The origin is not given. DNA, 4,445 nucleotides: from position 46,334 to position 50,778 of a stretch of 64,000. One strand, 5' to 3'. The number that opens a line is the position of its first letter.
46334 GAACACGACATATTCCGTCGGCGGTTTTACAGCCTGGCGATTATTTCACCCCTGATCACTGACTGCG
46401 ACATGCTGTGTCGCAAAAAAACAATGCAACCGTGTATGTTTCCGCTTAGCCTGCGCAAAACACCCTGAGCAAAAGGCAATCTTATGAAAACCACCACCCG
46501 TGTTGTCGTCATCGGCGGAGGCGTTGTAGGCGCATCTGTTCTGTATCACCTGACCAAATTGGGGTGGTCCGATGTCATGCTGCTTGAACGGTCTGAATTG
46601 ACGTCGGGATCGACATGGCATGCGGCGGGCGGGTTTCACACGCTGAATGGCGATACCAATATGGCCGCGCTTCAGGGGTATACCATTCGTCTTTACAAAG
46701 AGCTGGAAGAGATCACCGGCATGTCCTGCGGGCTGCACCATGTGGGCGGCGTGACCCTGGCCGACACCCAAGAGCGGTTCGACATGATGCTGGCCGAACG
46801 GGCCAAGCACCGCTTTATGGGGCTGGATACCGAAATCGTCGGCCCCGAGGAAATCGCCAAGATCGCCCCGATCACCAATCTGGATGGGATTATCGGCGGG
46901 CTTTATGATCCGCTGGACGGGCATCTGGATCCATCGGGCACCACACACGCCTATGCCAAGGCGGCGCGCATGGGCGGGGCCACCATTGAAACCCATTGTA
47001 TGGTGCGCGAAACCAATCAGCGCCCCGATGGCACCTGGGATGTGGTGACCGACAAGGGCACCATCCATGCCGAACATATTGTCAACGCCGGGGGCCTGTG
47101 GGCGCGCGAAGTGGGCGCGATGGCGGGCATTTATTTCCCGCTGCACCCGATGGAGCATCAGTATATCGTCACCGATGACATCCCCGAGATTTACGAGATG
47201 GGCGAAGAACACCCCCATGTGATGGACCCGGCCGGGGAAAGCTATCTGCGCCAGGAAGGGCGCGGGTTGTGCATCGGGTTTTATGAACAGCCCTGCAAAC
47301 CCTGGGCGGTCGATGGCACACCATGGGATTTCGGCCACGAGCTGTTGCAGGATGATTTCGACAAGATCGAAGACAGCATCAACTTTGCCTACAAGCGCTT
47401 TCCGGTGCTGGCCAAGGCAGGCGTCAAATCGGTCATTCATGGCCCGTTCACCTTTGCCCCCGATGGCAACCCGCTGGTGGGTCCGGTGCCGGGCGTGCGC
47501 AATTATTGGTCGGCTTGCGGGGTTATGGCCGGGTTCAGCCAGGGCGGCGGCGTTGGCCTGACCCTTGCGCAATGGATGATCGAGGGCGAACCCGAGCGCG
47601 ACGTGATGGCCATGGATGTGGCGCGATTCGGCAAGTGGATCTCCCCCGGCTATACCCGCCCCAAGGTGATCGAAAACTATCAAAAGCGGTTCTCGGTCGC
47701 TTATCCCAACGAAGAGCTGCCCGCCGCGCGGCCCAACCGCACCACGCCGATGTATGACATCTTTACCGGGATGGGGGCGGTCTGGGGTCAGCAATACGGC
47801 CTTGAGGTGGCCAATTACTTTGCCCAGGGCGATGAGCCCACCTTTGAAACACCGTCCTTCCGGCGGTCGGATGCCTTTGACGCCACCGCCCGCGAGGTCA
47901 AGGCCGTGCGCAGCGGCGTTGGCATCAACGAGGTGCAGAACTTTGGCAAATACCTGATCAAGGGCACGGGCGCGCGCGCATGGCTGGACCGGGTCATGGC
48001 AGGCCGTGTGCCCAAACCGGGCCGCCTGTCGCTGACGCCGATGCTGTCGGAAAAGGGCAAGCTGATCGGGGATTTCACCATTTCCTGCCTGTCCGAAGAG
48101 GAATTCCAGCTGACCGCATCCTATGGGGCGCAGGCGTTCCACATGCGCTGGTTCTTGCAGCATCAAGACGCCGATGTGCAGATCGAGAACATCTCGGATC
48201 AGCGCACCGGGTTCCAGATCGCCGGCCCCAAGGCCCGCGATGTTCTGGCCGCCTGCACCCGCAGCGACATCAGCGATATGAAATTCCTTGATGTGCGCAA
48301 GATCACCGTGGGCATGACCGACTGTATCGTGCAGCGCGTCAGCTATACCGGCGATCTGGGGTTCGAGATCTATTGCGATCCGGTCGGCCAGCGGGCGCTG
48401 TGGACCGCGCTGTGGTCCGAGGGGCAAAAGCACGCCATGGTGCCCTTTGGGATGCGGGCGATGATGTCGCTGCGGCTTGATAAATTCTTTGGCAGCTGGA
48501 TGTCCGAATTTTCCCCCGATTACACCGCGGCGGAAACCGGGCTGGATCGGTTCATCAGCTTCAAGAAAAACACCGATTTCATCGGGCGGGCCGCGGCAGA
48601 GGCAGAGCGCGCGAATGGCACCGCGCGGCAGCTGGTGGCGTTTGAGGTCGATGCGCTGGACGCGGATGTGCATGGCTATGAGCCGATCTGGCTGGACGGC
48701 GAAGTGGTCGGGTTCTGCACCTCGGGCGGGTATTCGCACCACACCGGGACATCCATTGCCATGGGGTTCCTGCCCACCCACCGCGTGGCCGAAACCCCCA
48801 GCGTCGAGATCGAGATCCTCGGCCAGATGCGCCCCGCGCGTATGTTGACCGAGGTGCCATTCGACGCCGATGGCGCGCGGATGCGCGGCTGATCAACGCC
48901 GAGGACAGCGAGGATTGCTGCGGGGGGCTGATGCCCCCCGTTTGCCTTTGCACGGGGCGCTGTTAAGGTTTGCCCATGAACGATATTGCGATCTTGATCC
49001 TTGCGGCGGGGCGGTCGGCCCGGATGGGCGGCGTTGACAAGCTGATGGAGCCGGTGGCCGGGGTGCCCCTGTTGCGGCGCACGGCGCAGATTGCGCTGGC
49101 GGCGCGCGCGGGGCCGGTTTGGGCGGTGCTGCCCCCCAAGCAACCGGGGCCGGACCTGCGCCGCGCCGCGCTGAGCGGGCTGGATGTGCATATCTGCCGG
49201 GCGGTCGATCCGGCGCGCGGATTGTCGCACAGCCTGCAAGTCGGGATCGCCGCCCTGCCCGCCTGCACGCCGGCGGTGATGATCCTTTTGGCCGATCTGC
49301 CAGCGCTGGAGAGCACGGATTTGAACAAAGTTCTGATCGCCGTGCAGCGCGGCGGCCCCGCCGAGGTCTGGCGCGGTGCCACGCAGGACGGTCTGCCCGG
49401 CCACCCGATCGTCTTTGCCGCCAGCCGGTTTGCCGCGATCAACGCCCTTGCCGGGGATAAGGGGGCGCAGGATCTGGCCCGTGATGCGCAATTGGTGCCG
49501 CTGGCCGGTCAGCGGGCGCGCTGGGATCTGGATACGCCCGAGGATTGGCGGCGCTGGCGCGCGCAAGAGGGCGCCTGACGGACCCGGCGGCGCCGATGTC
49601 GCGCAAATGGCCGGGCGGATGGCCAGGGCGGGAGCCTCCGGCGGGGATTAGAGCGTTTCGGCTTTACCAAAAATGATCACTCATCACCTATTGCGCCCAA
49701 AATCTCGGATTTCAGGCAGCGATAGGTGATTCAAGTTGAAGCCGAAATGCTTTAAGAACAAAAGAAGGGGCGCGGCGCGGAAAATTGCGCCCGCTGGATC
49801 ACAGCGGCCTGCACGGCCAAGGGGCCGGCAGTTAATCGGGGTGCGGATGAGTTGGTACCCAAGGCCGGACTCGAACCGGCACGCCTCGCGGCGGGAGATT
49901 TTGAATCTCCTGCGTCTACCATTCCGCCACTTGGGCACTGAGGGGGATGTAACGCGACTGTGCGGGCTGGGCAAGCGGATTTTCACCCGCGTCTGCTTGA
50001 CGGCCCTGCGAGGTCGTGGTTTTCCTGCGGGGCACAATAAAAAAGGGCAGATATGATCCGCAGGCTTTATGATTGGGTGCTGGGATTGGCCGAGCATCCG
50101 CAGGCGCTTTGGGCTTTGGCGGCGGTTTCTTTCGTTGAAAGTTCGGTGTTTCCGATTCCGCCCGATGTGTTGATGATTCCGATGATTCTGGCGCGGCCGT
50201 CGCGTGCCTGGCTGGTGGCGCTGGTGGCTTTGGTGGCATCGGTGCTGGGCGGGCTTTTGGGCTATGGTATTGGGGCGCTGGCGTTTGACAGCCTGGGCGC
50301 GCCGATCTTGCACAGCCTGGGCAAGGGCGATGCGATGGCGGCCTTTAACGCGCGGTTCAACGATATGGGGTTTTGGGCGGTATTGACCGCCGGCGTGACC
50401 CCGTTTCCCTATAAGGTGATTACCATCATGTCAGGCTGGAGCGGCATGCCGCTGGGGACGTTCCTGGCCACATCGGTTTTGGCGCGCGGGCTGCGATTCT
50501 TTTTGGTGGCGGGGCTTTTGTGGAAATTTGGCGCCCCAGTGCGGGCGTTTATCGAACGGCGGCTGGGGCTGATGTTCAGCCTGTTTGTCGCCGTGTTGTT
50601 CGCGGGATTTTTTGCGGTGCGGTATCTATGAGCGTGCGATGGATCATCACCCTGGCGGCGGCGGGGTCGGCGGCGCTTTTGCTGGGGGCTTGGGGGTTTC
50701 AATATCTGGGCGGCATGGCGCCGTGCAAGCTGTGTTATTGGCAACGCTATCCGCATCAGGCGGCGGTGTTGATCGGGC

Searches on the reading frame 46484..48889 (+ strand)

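Call 64: search_protein_families(library=pfam, proteins=[window:46484-48889:+])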
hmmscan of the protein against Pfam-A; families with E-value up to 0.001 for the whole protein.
window:46484-48889:+ (802 aa): 4 families
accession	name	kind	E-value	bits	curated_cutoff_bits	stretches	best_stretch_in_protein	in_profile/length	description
PF01266.30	DAO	-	4.8e-67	227.4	27.9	1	6-364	1-353/353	FAD dependent oxidoreductase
PF01571.26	GCV_T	-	5.2e-58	196.7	25.6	1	424-689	2-254/255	Aminomethyltransferase folate-binding domain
PF08669.17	GCV_T_C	-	9.8e-21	73.9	25.9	1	715-794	1-80/80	Glycine cleavage T-protein C-terminal barrel domain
PF16350.10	FAO_M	-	5.8e-15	55.7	27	1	367-420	1-55/56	FAD dependent oxidoreductase central domain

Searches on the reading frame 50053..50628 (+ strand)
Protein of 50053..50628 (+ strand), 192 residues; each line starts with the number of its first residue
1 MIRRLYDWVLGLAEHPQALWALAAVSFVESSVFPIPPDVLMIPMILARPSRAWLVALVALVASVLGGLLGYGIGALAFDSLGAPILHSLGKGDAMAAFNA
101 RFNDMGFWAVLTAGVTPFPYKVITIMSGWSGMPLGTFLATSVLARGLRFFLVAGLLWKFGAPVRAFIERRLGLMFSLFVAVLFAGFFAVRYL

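Call 64: search_protein_families(library=pfam, proteins=[window:50053-50628:+])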
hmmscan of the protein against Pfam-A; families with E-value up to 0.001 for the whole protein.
window:50053-50628:+ (192 aa): 1 family
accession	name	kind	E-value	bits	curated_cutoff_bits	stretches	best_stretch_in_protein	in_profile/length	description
PF09335.16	VTT_dom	-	1.7e-12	48.3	33.9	1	38-155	4-120/123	VTT domain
